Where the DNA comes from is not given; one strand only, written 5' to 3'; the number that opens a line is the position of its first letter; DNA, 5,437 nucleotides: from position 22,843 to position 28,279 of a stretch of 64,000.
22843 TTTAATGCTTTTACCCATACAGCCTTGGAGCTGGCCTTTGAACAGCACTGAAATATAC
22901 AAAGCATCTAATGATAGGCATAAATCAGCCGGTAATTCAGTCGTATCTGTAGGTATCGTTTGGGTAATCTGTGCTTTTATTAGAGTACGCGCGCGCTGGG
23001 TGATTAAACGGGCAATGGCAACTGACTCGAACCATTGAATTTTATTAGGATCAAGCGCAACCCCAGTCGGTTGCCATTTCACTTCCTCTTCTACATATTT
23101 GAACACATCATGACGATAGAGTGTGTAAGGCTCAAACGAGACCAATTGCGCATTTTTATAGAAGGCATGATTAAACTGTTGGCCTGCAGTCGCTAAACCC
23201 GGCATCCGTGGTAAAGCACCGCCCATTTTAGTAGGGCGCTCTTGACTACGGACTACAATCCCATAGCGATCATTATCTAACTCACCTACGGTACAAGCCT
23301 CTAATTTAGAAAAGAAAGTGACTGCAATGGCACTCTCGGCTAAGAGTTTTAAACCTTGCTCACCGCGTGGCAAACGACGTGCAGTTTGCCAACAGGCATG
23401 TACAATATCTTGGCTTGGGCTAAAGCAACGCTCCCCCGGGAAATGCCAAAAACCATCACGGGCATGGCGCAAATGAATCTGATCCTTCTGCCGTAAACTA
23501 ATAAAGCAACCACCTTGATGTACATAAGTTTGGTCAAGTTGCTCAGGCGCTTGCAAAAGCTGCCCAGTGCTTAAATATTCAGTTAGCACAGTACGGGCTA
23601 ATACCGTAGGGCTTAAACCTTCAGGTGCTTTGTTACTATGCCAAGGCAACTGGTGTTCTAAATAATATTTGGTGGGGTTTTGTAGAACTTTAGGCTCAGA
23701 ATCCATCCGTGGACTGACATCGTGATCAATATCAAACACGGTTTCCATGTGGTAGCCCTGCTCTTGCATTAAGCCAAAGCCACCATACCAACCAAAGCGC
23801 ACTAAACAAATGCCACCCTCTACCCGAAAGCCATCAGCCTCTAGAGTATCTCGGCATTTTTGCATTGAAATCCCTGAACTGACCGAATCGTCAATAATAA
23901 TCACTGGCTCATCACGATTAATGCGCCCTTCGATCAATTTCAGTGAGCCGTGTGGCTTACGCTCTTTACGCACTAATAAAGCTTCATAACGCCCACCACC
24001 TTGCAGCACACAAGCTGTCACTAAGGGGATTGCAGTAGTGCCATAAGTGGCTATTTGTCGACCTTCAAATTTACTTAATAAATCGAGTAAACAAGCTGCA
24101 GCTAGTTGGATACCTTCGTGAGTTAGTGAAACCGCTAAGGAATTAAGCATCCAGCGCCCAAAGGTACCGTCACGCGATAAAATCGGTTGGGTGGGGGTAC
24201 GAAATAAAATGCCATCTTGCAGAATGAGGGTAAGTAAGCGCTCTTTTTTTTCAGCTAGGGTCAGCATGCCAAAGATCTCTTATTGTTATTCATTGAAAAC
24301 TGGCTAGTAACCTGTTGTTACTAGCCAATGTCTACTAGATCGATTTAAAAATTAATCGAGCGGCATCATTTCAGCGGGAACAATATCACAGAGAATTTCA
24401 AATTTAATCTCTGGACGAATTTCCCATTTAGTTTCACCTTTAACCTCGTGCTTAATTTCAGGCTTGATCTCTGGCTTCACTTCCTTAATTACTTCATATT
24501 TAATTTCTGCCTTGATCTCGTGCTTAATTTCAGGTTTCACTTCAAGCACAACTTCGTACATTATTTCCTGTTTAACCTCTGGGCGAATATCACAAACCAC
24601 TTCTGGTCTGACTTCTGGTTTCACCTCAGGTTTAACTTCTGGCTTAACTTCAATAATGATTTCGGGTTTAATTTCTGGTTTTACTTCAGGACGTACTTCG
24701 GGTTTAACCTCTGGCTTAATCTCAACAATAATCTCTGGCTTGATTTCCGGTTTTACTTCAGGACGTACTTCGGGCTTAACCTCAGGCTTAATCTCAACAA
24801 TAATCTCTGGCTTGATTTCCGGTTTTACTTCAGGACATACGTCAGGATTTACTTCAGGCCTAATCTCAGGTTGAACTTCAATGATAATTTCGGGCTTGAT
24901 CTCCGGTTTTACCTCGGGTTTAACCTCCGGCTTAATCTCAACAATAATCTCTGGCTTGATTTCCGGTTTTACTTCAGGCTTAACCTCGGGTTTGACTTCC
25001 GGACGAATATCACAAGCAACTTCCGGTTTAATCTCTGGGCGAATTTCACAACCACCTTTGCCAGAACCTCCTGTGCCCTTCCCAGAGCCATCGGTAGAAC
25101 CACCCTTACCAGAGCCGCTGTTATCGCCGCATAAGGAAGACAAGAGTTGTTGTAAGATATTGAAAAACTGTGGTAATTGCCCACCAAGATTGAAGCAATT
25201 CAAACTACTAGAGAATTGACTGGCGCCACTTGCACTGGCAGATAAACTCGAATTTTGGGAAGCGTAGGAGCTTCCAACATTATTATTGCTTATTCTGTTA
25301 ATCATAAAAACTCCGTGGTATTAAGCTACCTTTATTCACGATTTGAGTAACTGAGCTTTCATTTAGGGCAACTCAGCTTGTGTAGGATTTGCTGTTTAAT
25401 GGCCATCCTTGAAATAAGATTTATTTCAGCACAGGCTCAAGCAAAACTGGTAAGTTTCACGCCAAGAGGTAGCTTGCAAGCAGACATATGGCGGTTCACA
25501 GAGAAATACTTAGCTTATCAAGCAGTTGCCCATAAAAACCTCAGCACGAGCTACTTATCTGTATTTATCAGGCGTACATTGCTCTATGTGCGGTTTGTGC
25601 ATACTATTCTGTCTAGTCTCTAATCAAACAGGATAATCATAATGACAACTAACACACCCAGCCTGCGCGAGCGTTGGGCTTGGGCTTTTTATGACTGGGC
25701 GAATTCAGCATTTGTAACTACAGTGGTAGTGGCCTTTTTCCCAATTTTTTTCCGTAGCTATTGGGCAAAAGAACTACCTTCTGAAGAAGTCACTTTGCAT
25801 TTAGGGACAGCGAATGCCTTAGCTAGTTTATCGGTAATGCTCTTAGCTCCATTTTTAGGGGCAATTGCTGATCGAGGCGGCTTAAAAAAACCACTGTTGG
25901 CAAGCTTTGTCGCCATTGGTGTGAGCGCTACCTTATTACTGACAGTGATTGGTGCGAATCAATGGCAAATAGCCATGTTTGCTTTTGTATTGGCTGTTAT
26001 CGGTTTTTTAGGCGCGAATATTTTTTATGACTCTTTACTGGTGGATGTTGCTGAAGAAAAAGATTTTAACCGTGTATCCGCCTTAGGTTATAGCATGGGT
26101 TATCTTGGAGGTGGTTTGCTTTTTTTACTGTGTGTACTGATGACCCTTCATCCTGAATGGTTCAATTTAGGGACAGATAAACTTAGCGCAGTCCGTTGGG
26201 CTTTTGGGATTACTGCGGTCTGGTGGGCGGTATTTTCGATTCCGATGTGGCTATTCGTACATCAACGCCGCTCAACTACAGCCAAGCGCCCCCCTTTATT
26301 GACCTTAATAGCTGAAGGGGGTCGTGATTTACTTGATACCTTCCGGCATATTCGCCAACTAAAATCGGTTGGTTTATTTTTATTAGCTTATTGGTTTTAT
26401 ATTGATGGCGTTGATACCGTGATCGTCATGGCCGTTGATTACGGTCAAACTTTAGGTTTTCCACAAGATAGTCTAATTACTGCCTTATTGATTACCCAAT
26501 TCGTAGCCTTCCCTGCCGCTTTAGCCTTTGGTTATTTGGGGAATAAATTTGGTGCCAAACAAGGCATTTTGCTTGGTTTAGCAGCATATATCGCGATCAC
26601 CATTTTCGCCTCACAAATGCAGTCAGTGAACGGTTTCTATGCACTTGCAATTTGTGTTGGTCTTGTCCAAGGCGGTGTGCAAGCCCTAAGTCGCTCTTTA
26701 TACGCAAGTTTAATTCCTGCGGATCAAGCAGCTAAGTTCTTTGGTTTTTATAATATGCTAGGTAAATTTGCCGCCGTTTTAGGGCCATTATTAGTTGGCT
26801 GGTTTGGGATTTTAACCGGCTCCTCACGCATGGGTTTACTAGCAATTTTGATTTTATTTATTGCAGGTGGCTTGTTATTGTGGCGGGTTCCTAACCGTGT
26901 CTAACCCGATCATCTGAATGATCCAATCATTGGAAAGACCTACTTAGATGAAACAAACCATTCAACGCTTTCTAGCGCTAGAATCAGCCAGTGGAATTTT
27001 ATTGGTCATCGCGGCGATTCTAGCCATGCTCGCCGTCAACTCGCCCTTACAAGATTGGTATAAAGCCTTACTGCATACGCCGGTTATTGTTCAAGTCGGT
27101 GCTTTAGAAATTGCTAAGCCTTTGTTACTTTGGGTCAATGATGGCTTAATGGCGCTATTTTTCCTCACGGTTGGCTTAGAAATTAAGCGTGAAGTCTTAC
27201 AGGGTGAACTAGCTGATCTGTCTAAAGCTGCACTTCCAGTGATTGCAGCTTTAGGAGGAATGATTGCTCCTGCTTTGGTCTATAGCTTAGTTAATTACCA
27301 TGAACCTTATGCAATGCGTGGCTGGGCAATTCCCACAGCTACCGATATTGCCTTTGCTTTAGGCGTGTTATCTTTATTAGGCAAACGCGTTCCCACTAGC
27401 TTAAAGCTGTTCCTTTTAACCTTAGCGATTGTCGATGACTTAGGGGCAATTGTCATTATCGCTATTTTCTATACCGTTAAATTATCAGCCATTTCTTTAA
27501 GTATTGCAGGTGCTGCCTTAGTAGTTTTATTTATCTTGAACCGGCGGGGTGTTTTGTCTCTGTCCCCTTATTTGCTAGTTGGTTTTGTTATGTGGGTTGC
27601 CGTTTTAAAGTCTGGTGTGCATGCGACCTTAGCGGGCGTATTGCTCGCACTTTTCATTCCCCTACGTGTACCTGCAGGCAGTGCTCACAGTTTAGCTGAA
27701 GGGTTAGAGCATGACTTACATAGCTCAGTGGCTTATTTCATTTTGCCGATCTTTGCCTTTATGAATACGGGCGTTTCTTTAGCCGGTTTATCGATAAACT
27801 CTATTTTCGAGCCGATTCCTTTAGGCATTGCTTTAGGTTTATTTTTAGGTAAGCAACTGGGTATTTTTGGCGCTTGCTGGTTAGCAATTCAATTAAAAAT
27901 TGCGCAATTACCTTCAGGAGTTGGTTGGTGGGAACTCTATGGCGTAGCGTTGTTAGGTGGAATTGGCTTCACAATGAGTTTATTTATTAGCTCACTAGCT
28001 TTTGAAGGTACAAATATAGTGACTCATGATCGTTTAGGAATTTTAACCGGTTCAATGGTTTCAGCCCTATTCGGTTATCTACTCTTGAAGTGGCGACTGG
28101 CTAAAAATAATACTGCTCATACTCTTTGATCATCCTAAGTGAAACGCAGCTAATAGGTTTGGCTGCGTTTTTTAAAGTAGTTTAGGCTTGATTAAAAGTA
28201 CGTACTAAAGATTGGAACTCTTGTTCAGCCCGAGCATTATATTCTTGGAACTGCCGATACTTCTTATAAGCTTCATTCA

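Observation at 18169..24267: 961-aa PRTase / double AMMECR1 / alpha-toroid fusion protein sitting where an RND adaptor gene should be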

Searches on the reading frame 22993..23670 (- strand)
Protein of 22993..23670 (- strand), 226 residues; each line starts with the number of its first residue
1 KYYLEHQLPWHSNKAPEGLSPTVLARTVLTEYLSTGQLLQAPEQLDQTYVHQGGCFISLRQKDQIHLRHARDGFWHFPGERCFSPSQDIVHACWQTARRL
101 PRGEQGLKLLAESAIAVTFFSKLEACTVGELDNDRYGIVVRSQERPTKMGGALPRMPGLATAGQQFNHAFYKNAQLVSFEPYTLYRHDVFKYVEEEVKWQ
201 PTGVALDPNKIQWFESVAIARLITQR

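Call 61: search_protein_families(library=pfam, proteins=[window:22993-23670:-], max_evalue=10)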
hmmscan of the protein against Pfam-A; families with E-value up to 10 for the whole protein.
window:22993-23670:- (226 aa): 1 family
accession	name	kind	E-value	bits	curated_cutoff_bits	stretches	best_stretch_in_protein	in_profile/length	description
PF01871.22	AMMECR1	-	3.1e-05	24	25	1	24-170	3-143/168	AMMECR1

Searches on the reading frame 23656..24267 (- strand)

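Call 61: search_protein_families(library=pfam, proteins=[window:23656-24267:-], max_evalue=10)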
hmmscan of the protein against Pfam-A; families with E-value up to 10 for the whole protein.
window:23656-24267:- (204 aa): 1 family
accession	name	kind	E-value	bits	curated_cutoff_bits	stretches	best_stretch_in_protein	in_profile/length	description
PF00156.33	Pribosyltran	-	0.066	13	26.3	1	117-146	85-114/158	Phosphoribosyl transferase domain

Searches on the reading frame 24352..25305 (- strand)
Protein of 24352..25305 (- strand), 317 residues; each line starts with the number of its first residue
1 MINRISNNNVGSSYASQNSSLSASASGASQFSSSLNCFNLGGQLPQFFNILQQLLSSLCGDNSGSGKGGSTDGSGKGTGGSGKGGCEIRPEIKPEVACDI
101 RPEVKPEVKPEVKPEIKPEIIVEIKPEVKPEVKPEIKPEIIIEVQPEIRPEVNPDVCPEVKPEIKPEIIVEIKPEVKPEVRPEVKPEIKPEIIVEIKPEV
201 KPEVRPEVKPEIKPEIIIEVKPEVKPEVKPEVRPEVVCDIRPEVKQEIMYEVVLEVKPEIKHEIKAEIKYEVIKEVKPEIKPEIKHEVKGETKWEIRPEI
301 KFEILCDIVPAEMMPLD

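Call 5: search_protein_families(library=pfam, proteins=[window:24352-25305:-], max_evalue=0.01)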
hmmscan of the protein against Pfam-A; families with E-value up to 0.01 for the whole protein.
window:24352-25305:- (317 aa): 1 family
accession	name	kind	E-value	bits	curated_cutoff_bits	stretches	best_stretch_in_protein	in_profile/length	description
PF05887.16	Trypan_PARP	-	2.8e-07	31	100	1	64-139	35-110/134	Procyclic acidic repetitive protein (PARP)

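Call 6: search_protein_families(library=ncbifam, proteins=[window:24352-25305:-], max_evalue=0.01)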
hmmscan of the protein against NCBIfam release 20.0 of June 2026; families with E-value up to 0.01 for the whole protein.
window:24352-25305:- (317 aa): 0 families

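Call 10: search_protein_families(library=padloc, proteins=[window:24352-25305:-], max_evalue=0.1)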
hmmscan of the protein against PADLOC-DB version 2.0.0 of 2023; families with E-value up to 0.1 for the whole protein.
window:24352-25305:- (317 aa): 1 family
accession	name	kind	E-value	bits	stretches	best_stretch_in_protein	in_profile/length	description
PDLC03131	Specificity_I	-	4.4e-08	30.9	2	167-273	147-253/439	Type I specificity subunit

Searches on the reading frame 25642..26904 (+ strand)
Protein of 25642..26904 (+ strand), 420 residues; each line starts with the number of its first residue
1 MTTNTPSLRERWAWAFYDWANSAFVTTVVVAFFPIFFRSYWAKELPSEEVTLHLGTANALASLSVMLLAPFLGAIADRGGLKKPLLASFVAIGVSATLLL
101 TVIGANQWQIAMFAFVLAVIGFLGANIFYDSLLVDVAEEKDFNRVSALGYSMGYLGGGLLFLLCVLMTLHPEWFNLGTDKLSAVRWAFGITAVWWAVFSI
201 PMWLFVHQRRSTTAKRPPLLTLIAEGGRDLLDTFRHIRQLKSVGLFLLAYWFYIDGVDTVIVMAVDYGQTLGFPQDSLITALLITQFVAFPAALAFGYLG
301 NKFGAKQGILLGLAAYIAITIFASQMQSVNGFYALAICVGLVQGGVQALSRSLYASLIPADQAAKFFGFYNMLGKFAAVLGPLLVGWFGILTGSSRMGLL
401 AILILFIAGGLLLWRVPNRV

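Call 27: search_protein_families(library=pfam, proteins=[window:25642-26904:+], max_evalue=0.001)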
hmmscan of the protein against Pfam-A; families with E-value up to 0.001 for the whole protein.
window:25642-26904:+ (420 aa): 3 families
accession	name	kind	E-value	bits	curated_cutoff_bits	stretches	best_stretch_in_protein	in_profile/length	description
PF11700.14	ATG22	-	3.8e-61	207.7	24.1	2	58-417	77-473/482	Vacuole effluxer Atg22 like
PF07690.21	MFS_1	-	1e-32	113.9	33.4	2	24-382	6-347/347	Major Facilitator Superfamily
PF13347.12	MFS_2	-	9.3e-05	21.6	27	1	56-141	263-347/427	MFS/sugar transport protein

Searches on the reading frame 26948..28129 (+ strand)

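Call 27: search_protein_families(library=pfam, proteins=[window:26948-28129:+], max_evalue=0.001)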
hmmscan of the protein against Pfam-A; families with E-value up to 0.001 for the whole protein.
window:26948-28129:+ (393 aa): 1 family
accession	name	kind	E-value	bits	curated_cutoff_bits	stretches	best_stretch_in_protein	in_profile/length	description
PF06965.17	Na_H_antiport_1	-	2.6e-150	500.9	23.5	1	7-380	2-374/374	Na+/H+ antiporter 1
